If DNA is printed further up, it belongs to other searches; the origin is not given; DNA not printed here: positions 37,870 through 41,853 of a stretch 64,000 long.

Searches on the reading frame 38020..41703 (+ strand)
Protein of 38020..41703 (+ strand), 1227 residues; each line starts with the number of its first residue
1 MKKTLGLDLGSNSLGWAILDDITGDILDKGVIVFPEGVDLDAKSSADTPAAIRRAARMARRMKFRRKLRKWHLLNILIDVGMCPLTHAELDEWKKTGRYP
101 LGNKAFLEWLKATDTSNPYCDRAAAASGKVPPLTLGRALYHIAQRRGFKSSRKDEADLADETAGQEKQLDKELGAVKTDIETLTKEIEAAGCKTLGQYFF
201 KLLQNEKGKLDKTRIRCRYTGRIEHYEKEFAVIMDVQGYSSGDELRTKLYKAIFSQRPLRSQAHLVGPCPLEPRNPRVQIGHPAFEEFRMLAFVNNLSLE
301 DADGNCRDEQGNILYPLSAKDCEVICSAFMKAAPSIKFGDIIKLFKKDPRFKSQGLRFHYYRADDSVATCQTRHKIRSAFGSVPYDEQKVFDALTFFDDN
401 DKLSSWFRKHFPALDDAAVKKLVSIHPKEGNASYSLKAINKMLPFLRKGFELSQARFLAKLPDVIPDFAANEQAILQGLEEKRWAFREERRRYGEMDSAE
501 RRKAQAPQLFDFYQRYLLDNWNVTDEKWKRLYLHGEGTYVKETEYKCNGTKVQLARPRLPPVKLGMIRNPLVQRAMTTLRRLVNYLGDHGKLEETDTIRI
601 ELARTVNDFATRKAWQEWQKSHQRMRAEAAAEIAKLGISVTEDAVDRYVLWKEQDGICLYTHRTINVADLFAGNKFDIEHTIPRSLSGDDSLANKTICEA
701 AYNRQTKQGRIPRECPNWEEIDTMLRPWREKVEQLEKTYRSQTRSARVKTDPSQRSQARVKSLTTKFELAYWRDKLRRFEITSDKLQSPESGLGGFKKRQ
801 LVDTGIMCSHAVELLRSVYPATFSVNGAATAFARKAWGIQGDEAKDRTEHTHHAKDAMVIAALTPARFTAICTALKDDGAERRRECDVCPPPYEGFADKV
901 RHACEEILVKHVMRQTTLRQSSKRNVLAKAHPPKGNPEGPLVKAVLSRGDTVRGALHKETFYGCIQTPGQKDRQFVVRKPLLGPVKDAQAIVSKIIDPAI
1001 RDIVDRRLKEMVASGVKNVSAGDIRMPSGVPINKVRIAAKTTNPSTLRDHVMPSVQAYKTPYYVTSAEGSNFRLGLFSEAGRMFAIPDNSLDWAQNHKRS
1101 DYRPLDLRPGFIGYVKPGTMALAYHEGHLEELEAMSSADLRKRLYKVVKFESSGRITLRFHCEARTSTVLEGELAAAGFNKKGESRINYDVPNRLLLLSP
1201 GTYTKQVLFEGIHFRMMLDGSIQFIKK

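Call 10: search_protein_families(library=pfam, proteins=[window:38020-41703:+])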
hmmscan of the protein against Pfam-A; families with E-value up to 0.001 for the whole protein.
window:38020-41703:+ (1227 aa): 3 families
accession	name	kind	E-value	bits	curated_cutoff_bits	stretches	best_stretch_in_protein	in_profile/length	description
PF13395.12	HNH_4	-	1.4e-15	57.4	22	1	658-712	1-53/54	HNH endonuclease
PF18541.7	RuvC_III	-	8.1e-10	39.4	26.2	1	795-871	5-115/179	RuvC endonuclease subdomain 3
PF18470.6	Cas9_a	-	3.8e-09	37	26.9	1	261-456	2-206/221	Cas9 alpha-helical lobe domain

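Call 12: find_homologous_proteins(query=window:38020-41703:+, max_evalue=1e-20)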
Query window:38020-41703:+ (1227 aa): 2917 proteins with E <= 1e-20 among 8000 candidates; the best 120 are listed.
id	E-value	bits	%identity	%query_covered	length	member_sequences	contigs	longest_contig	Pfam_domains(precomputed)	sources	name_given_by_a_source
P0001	0.0e+0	2844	100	100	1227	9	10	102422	PF13395.13,PF18470.7,PF18541.8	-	-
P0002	0.0e+0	2566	89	100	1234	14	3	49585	PF13395.13,PF18470.7,PF18541.8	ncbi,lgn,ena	-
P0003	0.0e+0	2498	87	100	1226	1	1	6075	PF13395.13,PF18470.7,PF18541.8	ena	-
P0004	0.0e+0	2384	89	93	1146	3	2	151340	PF13395.13,PF18470.7,PF18541.8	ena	-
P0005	0.0e+0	2225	79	100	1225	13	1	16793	PF13395.13,PF18470.7,PF18541.8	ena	-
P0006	0.0e+0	2146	77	100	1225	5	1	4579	PF13395.13,PF18470.7,PF18541.8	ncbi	-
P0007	0.0e+0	2101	73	100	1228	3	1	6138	PF13395.13,PF18470.7,PF18541.8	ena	-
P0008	0.0e+0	2086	72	100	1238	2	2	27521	PF13395.13,PF18470.7,PF18541.8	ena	-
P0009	0.0e+0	2083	72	100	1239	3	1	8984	PF13395.13,PF18470.7,PF18541.8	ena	-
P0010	0.0e+0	2067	72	100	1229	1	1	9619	PF13395.13,PF18470.7,PF18541.8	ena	-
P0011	0.0e+0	2009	70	100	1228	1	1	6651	PF13395.13,PF18470.7,PF18541.8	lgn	-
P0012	0.0e+0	1975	69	100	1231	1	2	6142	PF13395.13,PF18470.7,PF18541.8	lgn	-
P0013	0.0e+0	1966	69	100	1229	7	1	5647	PF13395.13,PF18470.7,PF18541.8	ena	-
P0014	0.0e+0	1943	68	100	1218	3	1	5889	PF13395.13,PF18470.7,PF18541.8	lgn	-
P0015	0.0e+0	1941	68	100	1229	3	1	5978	PF13395.13,PF18470.7,PF18541.8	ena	-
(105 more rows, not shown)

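Call 13: find_related_loci(query=window:38020-41703:+, collection=genome_contigs, flank=5000)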
Query window:38020-41703:+ (1227 aa) in genome_contigs; peptide patterns used: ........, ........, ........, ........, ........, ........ (x = any residue, [..] = any of these).
64 stretches matched a pattern; 13 encode a relative of the query (tblastn E <= 1e-3); 13 distinct loci.
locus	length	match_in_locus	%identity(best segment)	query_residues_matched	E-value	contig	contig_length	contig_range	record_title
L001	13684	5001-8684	65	1-1227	0e+0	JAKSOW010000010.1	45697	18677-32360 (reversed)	MAG: Kiritimatiellia bacterium isolate Horse_feces187 MAG187_10, whole genome shotgun sequence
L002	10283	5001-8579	62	1-1225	0e+0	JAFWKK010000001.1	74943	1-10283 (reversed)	MAG: Kiritimatiellae bacterium isolate RGIG5820 Sheep_Ileum.Co__c4914, whole genome shotgun sequence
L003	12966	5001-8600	63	1-1226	0e+0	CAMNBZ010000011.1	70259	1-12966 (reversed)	MAG: uncultured Verrucomicrobia bacterium isolate SRR1222429_bin.101_metaWRAP_v1.3_MAG genome assembly, contig: NODE.462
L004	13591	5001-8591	59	1-1227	0e+0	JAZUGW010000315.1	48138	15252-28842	MAG: Kiritimatiellia bacterium isolate T1900045282_TH20190052.MAGScoT_cleanbin_000029 SGB_5952_k141_840085, whole genome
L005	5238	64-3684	57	1-1225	0e+0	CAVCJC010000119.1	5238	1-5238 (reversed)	Lachnospira hominis isolate H07663-L1_cleanbin_000031 genome assembly, contig: Spades_H07663-L1_contig_8968, whole genom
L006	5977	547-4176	57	3-1224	0e+0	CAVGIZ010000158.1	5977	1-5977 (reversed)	Anaerovoracaceae bacterium isolate H07613-L1_cleanbin_000024 genome assembly, contig: Spades_H07613-L1_contig_4831, whol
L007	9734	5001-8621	56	1-1225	0e+0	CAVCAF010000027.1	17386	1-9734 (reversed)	Azospirillum sp. 51_20 isolate H07660-L1_cleanbin_000021 genome assembly, contig: Spades_H07660-L1_contig_1190, whole ge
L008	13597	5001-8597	57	1-1226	0e+0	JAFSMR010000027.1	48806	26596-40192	MAG: Kiritimatiellae bacterium isolate RGIG3282 Goat_Reticulum-4__c241269, whole genome shotgun sequence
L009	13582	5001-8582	63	1-1226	0e+0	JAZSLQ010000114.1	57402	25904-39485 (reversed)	MAG: Kiritimatiellia bacterium isolate T1900044557_TS20190023.MAGScoT_cleanbin_000052 SGB_318_k141_2165657, whole genome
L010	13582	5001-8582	62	1-1226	0e+0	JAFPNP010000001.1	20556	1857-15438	MAG: Kiritimatiellae bacterium isolate RGIG1307 Dairy_cattle_Rumen-5__c1768, whole genome shotgun sequence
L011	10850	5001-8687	56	1-1226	0e+0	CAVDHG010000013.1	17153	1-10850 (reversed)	Agathobacter rectalis isolate H07647-L1_cleanbin_000033 genome assembly, contig: Spades_H07647-L1_contig_2279, whole gen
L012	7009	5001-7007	40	3-649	5e-124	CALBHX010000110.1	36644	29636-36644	MAG TPA_asm: uncultured Lentisphaeraceae bacterium isolate SRR1747054_bin.45_CONCOCT_v1.1_MAG genome assembly, contig: E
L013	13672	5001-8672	38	3-1226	0e+0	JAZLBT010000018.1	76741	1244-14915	MAG: Candidatus Spyradenecus sp. isolate T1900045060_TC20190053.MAGScoT_cleanbin_000006 SGB_4565_k141_976770, whole geno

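Call 16: search_solved_structures(query=window:38020-41703:+, max_evalue=0.001)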
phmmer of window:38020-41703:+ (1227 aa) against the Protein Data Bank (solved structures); distinct sequences matched with E-value up to 0.001: 63 (the best 60 are shown).
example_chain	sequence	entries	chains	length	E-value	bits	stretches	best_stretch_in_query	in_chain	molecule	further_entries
8jtj_A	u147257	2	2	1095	8.8e-31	109.7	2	556-725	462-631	CRISPR-associated endonuclease Cas9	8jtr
9ar4_A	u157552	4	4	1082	8e-30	106.5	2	549-725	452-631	CRISPR-associated endonuclease Cas9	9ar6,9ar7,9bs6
8uza_A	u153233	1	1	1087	2.4e-29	105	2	556-726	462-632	CRISPR-associated endonuclease Cas9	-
8uzb_A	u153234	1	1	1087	7.5e-29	103.3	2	548-725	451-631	CRISPR-associated endonuclease Cas9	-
21dz_A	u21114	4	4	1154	1.1e-28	102.7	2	547-714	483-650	CRISPR-associated endonuclease Cas9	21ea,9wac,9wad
8ja0_A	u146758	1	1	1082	2.9e-28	101.4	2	556-739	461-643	CRISPR-associated endonuclease Cas9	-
6kc8_A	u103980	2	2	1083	2.9e-28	101.4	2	556-739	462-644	CRISPR-associated endonuclease Cas9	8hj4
6jdq_A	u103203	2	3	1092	3e-28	101.3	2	556-739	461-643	CRISPR-associated endonuclease Cas9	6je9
6jdv_A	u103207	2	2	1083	7.2e-27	96.8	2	556-739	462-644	CRISPR-associated endonuclease Cas9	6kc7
6je4_A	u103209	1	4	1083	7.2e-26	93.4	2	556-739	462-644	CRISPR-associated endonuclease Cas9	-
6je3_A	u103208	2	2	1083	2.1e-24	88.6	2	556-739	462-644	CRISPR-associated endonuclease Cas9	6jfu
7enr_A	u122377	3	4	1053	2.3e-20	75.2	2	551-712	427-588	CRISPR-associated endonuclease Cas9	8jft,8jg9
7eni_A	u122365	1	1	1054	2.3e-20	75.2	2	551-712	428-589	CRISPR-associated endonuclease Cas9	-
8zcy_A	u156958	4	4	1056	2.5e-20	75.1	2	551-712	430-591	CRISPR-associated endonuclease Cas9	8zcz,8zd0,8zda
9mb6_A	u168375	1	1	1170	3.8e-20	74.5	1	551-712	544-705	Ubiquitin-like protein SMT3,CRISPR-associated endonuclease Cas9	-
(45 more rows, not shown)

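Call 18: find_related_loci(query=window:38020-41703:+, collection=metagenome_contigs, flank=5000)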
Query window:38020-41703:+ (1227 aa) in metagenome_contigs; peptide patterns used: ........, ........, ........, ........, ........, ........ (x = any residue, [..] = any of these).
78 stretches matched a pattern; 15 encode a relative of the query (tblastn E <= 1e-3); 15 distinct loci.
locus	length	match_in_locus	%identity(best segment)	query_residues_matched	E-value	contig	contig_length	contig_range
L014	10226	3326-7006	91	1-1227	0e+0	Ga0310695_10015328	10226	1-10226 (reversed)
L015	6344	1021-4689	77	1-1227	0e+0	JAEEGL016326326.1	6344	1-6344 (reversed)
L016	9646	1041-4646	61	3-1227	0e+0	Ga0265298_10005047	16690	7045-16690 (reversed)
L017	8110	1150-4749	62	1-1226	0e+0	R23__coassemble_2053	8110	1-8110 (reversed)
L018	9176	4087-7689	61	3-1226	0e+0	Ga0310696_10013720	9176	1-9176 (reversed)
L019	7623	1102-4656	61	1-1226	0e+0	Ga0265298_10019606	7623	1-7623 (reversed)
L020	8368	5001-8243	63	1-1113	0e+0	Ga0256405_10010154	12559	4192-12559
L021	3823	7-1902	88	596-1227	0e+0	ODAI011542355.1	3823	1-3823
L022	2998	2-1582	66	702-1227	0e+0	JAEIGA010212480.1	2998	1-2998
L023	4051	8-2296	45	445-1224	0e+0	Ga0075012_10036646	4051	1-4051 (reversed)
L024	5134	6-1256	64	809-1225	8e-174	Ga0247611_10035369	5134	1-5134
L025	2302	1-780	78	968-1227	1e-138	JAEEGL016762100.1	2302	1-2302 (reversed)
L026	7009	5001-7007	40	3-649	3e-124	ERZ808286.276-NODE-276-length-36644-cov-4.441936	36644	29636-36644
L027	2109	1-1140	47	831-1225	3e-92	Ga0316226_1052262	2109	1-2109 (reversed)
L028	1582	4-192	46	1158-1227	5e-10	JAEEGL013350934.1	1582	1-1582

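Call 42: search_protein_families(library=ncbifam, proteins=[window:38020-41703:+])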
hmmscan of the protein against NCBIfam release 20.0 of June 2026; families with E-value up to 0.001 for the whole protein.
window:38020-41703:+ (1227 aa): 2 families
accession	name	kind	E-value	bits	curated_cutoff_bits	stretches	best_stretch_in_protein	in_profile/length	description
TIGR01865.2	cas_Csn1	equivalog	1.8e-126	423.8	100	2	557-1037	474-891/1070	type II CRISPR RNA-guided endonuclease Cas9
NF049971.1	CRISPR_Cas9d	exception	9.4e-31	107.3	375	2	564-739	458-620/986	type II CRISPR RNA-guided endonuclease Cas9d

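Call 45: find_homologous_proteins(query=L013:5001-8672:+, max_evalue=1e-30)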
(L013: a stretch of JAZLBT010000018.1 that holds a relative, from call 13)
Query L013:5001-8672:+ (1224 aa): 924 proteins with E <= 1e-30 among 8000 candidates; the best 120 are listed.
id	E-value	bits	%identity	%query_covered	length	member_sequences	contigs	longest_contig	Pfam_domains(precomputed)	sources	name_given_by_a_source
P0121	0.0e+0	2790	100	100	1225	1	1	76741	PF13395.13,PF18470.7,PF18541.8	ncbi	-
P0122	0.0e+0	1279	51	100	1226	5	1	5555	PF13395.13,PF18541.8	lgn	-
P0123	0.0e+0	1259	50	100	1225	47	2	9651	PF13395.13,PF18541.8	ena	-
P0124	0.0e+0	1248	50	100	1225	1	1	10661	PF13395.13,PF18541.8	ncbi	-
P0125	0.0e+0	1215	50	100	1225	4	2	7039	PF13395.13,PF18541.8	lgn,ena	-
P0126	0.0e+0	1174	48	100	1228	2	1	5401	PF13395.13,PF18541.8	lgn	-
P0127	0.0e+0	1142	48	100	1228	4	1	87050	PF13395.13,PF18470.7,PF18541.8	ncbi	-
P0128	0.0e+0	1130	48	100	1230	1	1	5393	PF13395.13,PF18470.7,PF18541.8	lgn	-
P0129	0.0e+0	1125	48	100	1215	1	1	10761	PF13395.13,PF18541.8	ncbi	-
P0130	0.0e+0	1124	48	100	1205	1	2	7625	PF13395.13,PF18541.8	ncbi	-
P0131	0.0e+0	1118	47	100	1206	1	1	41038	PF13395.13,PF18541.8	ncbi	-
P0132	0.0e+0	1114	47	100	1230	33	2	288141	PF13395.13,PF18541.8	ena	-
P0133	0.0e+0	1108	47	100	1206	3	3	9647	PF13395.13,PF18541.8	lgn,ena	-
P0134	0.0e+0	1108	47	100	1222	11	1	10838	PF13395.13,PF18470.7,PF18541.8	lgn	-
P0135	0.0e+0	1103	47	100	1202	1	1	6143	PF13395.13,PF18541.8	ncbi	-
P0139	0.0e+0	1085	47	100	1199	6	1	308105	PF13395.13,PF18541.8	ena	-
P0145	0.0e+0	1036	44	99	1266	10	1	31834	PF13395.13,PF18541.8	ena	-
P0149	5.8e-298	1010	45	100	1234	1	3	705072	PF13395.13,PF18541.8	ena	-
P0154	1.9e-279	949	43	100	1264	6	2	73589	PF13395.13,PF18541.8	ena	-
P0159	1.2e-226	774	39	100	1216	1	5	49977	PF13395.13,PF18541.8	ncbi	-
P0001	6.0e-213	729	38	100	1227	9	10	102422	PF13395.13,PF18470.7,PF18541.8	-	-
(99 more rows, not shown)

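Call 46: find_encoding_contigs(protein=P0127, flank=5000, max_places=1)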
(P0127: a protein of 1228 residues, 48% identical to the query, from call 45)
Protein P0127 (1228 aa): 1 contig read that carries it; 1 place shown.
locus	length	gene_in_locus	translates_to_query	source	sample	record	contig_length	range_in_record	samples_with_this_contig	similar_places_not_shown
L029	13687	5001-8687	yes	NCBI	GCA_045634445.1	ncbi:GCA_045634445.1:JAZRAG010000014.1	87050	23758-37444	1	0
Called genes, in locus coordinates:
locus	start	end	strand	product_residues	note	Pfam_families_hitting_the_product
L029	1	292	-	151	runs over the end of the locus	-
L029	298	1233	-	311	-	PF01795:Methyltransf_5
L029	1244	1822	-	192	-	PF02381:MraZ (faint)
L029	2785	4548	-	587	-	PF00916:Sulfate_transp, PF01740:STAS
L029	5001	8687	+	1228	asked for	PF18470:Cas9_a (weak), PF13395:HNH_4, PF18541:RuvC_III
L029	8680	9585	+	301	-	PF01867:Cas_Cas1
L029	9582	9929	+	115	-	PF20803:PaaX_M (weak), PF09827:CRISPR_Cas2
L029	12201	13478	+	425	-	PF00709:Adenylsucc_synt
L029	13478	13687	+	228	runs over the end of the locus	PF01255:Prenyltransf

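Call 47: find_encoding_contigs(protein=P0132, flank=5000, max_places=1)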
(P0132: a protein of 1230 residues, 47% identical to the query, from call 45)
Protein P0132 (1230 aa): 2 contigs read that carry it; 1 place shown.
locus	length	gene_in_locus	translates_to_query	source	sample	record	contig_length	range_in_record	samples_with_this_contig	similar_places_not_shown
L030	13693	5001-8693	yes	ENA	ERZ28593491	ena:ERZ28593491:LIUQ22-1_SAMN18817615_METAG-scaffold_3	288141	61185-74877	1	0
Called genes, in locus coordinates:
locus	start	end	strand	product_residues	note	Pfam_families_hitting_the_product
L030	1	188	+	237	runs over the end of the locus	PF01755:Glyco_transf_25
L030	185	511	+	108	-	-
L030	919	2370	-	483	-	PF01336:tRNA_anti-codon, PF00152:tRNA-synt_2, PF01409:tRNA-synt_2d (faint)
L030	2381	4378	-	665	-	PF00456:Transketolase_N, PF00676:E1_dh (faint), PF02779:Transket_pyr, PF22613:Transketolase_C_1, PF02780:Transketolase_C (weak)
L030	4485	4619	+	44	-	-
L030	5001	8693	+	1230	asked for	PF13395:HNH_4, PF18541:RuvC_III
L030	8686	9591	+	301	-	PF01867:Cas_Cas1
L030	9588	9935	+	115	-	PF20803:PaaX_M (weak), PF09827:CRISPR_Cas2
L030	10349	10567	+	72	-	-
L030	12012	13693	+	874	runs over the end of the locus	PF00133:tRNA-synt_1, PF01406:tRNA-synt_1e (faint), PF09334:tRNA-synt_1g, PF13603:tRNA-synt_1_2, PF00133:tRNA-synt_1, PF08264:Anticodon_1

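Call 48: find_encoding_contigs(protein=P0139, flank=5000, max_places=1)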
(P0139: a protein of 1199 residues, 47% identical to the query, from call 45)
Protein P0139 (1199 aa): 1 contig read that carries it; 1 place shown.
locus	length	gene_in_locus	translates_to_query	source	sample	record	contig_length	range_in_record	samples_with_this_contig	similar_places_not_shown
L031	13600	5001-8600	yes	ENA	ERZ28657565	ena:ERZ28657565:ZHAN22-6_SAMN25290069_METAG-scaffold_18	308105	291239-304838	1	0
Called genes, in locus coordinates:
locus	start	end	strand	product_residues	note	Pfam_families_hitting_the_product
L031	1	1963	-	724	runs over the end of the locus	PF00884:Sulfatase, PF01663:Phosphodiest, PF16347:SGSH_C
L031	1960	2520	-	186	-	-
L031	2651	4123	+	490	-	PF02690:Na_Pi_cotrans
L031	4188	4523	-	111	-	-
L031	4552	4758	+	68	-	-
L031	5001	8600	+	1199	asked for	PF13395:HNH_4, PF18541:RuvC_III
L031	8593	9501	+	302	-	PF01867:Cas_Cas1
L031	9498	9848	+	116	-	PF09827:CRISPR_Cas2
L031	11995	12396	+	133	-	PF00581:Rhodanese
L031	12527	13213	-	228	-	-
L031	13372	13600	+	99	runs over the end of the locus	PF00581:Rhodanese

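Call 49: find_encoding_contigs(protein=P0145, flank=5000, max_places=1)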
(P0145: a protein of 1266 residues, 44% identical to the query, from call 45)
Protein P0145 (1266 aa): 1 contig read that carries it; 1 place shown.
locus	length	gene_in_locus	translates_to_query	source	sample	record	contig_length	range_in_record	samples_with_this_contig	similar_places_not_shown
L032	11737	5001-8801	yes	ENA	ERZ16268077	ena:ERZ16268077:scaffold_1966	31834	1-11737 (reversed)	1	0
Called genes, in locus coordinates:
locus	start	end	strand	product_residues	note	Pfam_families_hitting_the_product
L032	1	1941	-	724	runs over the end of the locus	PF00884:Sulfatase, PF01663:Phosphodiest, PF16347:SGSH_C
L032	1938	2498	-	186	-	-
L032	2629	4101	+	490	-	PF02690:Na_Pi_cotrans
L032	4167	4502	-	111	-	-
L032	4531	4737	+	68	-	-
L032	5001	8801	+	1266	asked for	PF13395:HNH_4, PF18541:RuvC_III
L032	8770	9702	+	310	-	PF01867:Cas_Cas1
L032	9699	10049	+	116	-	PF09827:CRISPR_Cas2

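Call 50: find_encoding_contigs(protein=P0149, flank=5000, max_places=1)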
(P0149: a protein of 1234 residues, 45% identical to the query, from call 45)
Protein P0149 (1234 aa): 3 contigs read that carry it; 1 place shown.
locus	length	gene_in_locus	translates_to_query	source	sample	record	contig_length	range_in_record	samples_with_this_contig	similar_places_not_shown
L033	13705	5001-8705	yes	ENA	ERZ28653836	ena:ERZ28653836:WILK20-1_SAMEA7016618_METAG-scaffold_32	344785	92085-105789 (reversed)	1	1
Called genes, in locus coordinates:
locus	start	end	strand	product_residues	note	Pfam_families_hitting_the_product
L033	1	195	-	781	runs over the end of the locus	PF00270:DEAD, PF00271:Helicase_C, PF04408:WHD_HA2 (weak), PF24473:CON_HrpB, PF08482:HrpB_C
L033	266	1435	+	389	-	PF00155:Aminotran_1_2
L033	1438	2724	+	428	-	PF02885:Glycos_trans_3N, PF00591:Glycos_transf_3, PF07831:PYNP_C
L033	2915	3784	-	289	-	PF01634:HisG, PF08029:HisG_C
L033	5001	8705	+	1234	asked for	PF13395:HNH_4 (weak), PF18541:RuvC_III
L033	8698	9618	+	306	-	PF01867:Cas_Cas1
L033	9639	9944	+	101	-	PF09827:CRISPR_Cas2, PF20803:PaaX_M (weak)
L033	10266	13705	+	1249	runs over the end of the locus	PF02837:Glyco_hydro_2_N, PF22666:Glyco_hydro_2_N2, PF00703:Glyco_hydro_2 (weak), PF02836:Glyco_hydro_2_C, PF02929:Bgal_small_N, PF00754:F5_F8_type_C, PF22633:F5_F8_type_C_2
